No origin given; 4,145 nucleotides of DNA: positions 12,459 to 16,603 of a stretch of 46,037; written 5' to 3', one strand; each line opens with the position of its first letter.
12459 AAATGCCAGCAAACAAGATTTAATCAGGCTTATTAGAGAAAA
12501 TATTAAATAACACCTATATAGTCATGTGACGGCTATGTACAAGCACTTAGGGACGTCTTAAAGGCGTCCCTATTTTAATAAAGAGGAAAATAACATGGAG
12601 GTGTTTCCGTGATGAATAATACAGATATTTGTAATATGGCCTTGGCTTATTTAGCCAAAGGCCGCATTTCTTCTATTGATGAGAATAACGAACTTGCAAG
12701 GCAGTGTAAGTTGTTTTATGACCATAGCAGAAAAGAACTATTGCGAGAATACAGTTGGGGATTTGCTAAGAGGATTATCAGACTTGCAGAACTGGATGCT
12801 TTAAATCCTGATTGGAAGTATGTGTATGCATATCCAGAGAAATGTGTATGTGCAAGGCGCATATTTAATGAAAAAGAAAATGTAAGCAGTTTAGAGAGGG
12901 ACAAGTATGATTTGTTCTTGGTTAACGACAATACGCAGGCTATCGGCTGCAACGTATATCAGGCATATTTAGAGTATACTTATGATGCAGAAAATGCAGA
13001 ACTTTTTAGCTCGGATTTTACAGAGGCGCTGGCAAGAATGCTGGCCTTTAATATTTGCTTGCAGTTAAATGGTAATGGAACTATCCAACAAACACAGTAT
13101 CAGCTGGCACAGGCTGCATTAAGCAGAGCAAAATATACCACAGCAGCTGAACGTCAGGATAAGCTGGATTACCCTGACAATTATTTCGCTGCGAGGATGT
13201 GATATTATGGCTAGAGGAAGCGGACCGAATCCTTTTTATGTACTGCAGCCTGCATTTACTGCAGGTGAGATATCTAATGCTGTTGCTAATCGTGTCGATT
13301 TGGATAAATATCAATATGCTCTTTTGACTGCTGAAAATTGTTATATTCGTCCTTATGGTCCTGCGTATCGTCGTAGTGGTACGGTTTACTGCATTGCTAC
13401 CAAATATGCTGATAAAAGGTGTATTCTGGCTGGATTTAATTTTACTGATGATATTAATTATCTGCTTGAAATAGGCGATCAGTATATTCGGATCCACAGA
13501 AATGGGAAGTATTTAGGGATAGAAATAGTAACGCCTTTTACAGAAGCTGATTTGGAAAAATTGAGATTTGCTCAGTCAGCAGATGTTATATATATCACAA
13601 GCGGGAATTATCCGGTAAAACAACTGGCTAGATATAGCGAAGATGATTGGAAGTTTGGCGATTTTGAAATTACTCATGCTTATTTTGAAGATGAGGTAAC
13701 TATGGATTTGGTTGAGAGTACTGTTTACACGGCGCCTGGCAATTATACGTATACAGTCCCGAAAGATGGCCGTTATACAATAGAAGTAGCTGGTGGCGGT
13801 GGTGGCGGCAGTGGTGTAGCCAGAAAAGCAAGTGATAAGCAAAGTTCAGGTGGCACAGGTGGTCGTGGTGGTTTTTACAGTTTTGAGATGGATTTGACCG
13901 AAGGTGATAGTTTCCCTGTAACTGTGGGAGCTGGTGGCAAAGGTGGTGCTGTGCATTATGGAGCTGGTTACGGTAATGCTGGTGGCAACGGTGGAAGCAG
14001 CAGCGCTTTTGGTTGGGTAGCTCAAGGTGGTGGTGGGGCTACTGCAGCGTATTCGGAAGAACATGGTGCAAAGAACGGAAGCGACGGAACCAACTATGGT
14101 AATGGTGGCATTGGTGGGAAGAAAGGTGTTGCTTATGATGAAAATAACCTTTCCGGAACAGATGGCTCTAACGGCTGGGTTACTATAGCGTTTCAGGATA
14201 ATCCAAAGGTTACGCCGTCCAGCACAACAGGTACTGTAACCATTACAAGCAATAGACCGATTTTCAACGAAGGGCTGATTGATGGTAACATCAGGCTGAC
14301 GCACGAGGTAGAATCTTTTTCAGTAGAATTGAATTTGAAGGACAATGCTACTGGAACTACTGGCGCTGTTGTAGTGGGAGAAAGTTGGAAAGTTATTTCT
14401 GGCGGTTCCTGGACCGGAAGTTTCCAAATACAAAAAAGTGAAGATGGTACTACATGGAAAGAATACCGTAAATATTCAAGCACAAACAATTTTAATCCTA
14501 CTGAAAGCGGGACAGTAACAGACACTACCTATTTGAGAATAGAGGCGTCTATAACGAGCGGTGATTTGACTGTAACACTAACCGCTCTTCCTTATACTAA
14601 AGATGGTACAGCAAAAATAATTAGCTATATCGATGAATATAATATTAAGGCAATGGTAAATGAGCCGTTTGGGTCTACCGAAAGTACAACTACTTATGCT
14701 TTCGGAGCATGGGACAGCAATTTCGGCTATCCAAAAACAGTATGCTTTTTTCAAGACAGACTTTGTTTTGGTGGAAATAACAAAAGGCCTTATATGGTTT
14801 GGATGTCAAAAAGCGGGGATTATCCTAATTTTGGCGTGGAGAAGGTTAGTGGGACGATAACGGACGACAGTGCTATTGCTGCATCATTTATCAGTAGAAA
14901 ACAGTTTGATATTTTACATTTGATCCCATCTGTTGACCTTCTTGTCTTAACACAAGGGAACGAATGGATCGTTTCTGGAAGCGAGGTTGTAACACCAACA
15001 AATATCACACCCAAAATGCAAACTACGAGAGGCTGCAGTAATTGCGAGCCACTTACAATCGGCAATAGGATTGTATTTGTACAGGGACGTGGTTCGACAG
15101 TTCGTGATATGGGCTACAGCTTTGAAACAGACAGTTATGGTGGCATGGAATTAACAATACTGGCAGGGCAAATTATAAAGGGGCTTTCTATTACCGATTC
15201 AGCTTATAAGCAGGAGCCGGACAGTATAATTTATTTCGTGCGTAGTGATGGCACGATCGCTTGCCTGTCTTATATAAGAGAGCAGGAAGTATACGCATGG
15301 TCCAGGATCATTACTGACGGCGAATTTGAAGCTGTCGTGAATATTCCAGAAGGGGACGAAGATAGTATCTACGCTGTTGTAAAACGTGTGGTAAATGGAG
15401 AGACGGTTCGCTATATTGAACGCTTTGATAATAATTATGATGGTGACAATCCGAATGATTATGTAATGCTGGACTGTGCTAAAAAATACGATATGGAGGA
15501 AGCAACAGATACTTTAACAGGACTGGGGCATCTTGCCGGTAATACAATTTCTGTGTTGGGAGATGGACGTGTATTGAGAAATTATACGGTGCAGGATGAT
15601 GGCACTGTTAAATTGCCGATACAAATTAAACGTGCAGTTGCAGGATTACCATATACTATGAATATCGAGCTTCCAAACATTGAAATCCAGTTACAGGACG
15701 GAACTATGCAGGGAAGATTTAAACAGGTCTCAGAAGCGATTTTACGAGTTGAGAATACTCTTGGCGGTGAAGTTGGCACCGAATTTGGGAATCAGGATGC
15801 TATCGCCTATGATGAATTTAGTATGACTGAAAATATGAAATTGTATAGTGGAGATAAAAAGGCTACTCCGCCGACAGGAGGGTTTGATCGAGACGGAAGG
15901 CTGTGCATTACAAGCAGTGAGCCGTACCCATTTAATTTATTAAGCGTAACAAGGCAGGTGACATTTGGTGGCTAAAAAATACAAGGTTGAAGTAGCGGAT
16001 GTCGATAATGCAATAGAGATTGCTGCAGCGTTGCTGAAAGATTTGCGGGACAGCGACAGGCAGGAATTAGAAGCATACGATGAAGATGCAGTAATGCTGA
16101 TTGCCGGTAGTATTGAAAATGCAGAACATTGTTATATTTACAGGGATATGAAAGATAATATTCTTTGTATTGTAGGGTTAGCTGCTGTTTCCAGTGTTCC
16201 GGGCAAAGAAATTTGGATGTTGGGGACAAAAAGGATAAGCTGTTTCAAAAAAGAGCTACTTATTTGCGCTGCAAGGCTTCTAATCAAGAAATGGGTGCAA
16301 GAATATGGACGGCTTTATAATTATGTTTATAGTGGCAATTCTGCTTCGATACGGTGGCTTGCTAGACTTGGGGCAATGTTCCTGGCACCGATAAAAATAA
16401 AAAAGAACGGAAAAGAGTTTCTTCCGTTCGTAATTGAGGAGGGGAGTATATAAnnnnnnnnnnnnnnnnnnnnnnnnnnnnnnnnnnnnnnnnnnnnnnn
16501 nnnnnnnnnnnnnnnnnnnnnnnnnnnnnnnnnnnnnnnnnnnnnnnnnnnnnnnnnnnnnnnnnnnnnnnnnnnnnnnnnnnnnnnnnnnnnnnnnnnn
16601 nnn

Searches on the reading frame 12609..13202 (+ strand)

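Call 10: search_protein_families(library=phrogs, proteins=[window:12609-13202:+], max_evalue=0.001)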
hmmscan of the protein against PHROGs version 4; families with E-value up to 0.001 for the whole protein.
window:12609-13202:+ (197 aa): 2 families
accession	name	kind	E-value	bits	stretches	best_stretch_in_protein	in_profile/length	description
phrog_394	-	tail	1.5e-45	156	1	1-197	1-189/190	tail protein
phrog_9239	-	tail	3.5e-08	33.3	1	5-159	5-151/741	tail tubular protein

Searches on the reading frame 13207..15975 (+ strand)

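Call 10: search_protein_families(library=phrogs, proteins=[window:13207-15975:+], max_evalue=0.001)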
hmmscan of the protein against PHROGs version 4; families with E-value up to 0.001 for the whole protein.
window:13207-15975:+ (922 aa): 8 families
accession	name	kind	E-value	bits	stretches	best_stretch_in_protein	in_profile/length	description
phrog_376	-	tail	5.5e-206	687.2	2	327-922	163-711/712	tail protein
phrog_15566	-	tail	4.9e-93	313.5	2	490-769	29-306/552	tail protein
phrog_20269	-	unknown function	7e-41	141.5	1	12-167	5-167/374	-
phrog_30010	-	unknown function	2e-31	110.4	1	629-762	188-320/517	-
phrog_863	-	tail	2.7e-07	30.9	1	168-324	397-552/690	tail fiber assembly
phrog_356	-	tail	3.7e-06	26.6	1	144-320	631-805/924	minor tail protein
phrog_6202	-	tail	9.4e-05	22.7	1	168-324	444-593/636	tail fiber protein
phrog_2295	-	unknown function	0.00057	19.5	1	171-304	578-705/1183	-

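Call 11: search_protein_families(library=pfam, proteins=[window:13207-15975:+], max_evalue=0.001)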
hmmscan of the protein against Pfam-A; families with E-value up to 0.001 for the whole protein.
window:13207-15975:+ (922 aa): 1 family
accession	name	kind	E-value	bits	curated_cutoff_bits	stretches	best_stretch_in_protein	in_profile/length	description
PF21722.4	Gly_rich_2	-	8.3e-06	26.4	24.3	1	175-335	1-133/226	Glycine-rich domain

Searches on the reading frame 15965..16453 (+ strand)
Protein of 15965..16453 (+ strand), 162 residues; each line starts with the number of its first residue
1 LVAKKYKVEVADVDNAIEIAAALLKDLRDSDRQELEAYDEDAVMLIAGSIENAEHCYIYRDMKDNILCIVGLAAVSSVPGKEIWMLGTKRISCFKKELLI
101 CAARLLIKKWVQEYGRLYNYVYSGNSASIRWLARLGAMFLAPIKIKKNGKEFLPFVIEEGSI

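Call 10: search_protein_families(library=phrogs, proteins=[window:15965-16453:+], max_evalue=0.001)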
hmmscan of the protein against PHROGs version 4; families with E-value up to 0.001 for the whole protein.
window:15965-16453:+ (162 aa): 1 family
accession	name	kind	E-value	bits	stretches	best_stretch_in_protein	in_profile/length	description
phrog_308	-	head and packaging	2.3e-25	90.5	1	18-158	11-149/151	internal virion protein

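Call 11: search_protein_families(library=pfam, proteins=[window:15965-16453:+], max_evalue=0.001)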
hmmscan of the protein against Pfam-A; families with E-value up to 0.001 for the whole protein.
window:15965-16453:+ (162 aa): 1 family
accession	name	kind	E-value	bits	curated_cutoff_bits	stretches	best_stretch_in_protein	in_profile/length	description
PF11090.14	Phage_T7_Gp13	-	9.6e-07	29.5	25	1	77-139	16-81/86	Bacteriophage T7, probable scaffold protein Gp13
